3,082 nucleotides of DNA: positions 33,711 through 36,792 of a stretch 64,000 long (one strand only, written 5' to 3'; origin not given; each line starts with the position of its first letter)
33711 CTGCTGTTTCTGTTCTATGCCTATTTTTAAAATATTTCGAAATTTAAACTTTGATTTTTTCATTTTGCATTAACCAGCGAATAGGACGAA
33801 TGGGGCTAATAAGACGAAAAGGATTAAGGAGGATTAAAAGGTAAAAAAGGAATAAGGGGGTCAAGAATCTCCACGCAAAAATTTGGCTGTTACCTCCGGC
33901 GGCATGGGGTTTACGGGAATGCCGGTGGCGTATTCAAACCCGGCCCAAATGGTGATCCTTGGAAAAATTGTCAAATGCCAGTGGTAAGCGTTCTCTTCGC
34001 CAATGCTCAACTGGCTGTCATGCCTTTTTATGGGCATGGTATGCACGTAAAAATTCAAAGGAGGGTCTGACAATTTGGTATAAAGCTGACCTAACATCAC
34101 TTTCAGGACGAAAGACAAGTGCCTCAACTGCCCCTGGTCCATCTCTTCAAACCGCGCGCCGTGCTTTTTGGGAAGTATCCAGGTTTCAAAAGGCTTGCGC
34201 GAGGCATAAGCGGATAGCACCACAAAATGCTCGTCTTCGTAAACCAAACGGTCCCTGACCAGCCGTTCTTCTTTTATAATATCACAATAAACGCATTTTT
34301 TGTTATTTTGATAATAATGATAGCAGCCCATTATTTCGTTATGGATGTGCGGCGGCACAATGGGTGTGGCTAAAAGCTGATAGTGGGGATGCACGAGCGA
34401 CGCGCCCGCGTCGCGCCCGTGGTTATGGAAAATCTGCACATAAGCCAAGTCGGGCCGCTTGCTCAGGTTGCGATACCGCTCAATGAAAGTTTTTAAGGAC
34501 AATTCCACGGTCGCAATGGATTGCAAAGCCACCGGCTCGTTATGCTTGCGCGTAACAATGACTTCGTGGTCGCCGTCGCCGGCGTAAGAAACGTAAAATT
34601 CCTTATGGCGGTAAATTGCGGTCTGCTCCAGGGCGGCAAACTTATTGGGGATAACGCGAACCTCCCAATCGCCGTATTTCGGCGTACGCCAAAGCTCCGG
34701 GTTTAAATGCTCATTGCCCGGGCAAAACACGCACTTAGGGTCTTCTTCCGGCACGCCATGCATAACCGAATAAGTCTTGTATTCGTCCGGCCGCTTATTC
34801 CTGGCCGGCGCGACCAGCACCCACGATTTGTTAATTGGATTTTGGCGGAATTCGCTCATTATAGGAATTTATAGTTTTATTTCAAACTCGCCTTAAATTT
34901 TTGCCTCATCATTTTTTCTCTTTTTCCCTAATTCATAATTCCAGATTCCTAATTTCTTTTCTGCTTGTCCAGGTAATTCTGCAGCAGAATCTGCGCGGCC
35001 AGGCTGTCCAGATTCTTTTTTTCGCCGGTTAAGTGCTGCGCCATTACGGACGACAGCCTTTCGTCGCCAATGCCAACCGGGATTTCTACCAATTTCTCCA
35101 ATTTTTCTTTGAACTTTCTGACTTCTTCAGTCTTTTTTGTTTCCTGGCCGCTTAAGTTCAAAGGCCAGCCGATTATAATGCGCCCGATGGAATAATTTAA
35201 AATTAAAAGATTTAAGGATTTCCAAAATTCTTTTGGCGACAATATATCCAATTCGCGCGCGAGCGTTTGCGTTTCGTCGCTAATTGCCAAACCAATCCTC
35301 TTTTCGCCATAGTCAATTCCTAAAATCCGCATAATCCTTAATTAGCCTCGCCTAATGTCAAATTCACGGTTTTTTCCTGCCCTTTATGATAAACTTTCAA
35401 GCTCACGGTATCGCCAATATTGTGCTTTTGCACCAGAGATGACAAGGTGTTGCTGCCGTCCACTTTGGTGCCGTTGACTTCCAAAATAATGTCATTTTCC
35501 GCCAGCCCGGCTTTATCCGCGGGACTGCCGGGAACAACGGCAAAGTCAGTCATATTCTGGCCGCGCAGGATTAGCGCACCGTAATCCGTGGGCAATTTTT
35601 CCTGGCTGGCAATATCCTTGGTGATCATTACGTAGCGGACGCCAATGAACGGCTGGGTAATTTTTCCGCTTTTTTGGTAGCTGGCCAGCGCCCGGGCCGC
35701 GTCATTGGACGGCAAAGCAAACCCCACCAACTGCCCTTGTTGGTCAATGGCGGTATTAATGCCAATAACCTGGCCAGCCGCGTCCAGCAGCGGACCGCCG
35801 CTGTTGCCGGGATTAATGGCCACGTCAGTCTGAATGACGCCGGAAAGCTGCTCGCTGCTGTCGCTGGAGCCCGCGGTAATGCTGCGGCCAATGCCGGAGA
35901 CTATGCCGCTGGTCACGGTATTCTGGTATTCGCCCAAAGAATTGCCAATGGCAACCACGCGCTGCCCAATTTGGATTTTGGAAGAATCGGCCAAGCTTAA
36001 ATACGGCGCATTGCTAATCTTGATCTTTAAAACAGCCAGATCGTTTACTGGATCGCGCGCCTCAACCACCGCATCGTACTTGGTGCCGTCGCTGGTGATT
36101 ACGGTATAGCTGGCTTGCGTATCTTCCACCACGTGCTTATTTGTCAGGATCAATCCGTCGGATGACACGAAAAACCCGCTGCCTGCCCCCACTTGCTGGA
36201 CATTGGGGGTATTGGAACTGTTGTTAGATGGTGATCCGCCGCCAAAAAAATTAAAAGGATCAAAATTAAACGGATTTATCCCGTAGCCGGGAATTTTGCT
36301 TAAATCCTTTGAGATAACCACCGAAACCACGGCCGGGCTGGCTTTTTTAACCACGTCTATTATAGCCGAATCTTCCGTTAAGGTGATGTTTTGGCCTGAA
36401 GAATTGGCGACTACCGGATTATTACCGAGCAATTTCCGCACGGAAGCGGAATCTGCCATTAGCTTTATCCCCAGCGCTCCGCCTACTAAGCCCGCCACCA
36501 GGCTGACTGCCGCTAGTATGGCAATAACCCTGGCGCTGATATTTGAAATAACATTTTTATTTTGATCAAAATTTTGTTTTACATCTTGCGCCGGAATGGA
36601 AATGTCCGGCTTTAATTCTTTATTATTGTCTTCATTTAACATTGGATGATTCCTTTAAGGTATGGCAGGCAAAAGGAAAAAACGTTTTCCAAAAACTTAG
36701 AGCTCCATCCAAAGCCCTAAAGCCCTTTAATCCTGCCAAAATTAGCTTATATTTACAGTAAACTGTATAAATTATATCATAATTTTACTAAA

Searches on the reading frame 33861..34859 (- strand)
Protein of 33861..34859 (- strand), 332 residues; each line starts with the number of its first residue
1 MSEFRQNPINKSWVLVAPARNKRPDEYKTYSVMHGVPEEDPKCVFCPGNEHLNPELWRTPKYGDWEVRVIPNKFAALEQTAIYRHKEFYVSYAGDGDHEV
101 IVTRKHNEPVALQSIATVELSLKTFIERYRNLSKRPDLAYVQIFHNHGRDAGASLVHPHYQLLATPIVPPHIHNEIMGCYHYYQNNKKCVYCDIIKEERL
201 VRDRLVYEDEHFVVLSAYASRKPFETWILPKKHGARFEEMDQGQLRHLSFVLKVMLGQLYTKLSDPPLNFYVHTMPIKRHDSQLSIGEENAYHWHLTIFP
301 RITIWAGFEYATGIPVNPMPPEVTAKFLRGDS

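Call 22: search_protein_families(library=pfam, proteins=[window:33861-34859:-], max_evalue=0.001)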
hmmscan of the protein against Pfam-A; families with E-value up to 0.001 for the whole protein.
window:33861-34859:- (332 aa): 5 families
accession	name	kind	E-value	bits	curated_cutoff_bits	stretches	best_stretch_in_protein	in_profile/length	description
PF01087.27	GalP_UDP_transf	-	1.6e-19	71.5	22.1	1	3-169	13-184/184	Galactose-1-phosphate uridyl transferase, N-terminal domain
PF02744.22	GalP_UDP_tr_C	-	1.8e-08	34.7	29.2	1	181-296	7-117/165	Galactose-1-phosphate uridyl transferase, C-terminal domain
PF16268.10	DUF4921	-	2.7e-08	33.6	28.5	1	95-322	167-387/425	Domain of unknown function (DUF4921)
PF11969.13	DcpS_C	-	1.5e-06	29.1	24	1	188-280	1-94/114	Scavenger mRNA decapping enzyme C-term binding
PF16285.10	DUF4931_N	-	0.00059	20.4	24.1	0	101-163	57-119/124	Domain of unknown function (DUF4931) N-terminal domain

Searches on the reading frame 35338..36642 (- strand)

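Call 21: search_protein_families(library=pfam, proteins=[window:35338-36642:-], max_evalue=0.001)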
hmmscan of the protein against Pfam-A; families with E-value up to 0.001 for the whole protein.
window:35338-36642:- (434 aa): 8 families
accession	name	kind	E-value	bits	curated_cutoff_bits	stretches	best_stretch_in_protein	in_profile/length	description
PF13365.12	Trypsin_2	-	1.5e-35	123.5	27.6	1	154-295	1-144/144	Trypsin-like peptidase domain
PF13180.12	PDZ_2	-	2.4e-17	63.4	27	1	331-430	1-80/80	PDZ domain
PF00089.32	Trypsin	-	4.2e-17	63.1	20.6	1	154-314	27-215/220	Trypsin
PF17820.7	PDZ_6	-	1.1e-11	44.7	27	1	368-417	4-52/54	PDZ domain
PF00595.29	PDZ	-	1.3e-06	29.1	23.2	1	369-417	32-80/81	PDZ domain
PF10459.15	Peptidase_S46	-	4.7e-06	26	22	0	147-174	41-69/698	Peptidase S46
PF04495.20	GRASP55_65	-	0.00039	21.2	27.7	0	369-427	50-108/138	GRASP55/65 PDZ-like domain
PF05579.19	Peptidase_S32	-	0.00041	20.1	24.7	0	252-304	181-233/297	Equine arteritis virus serine endopeptidase S32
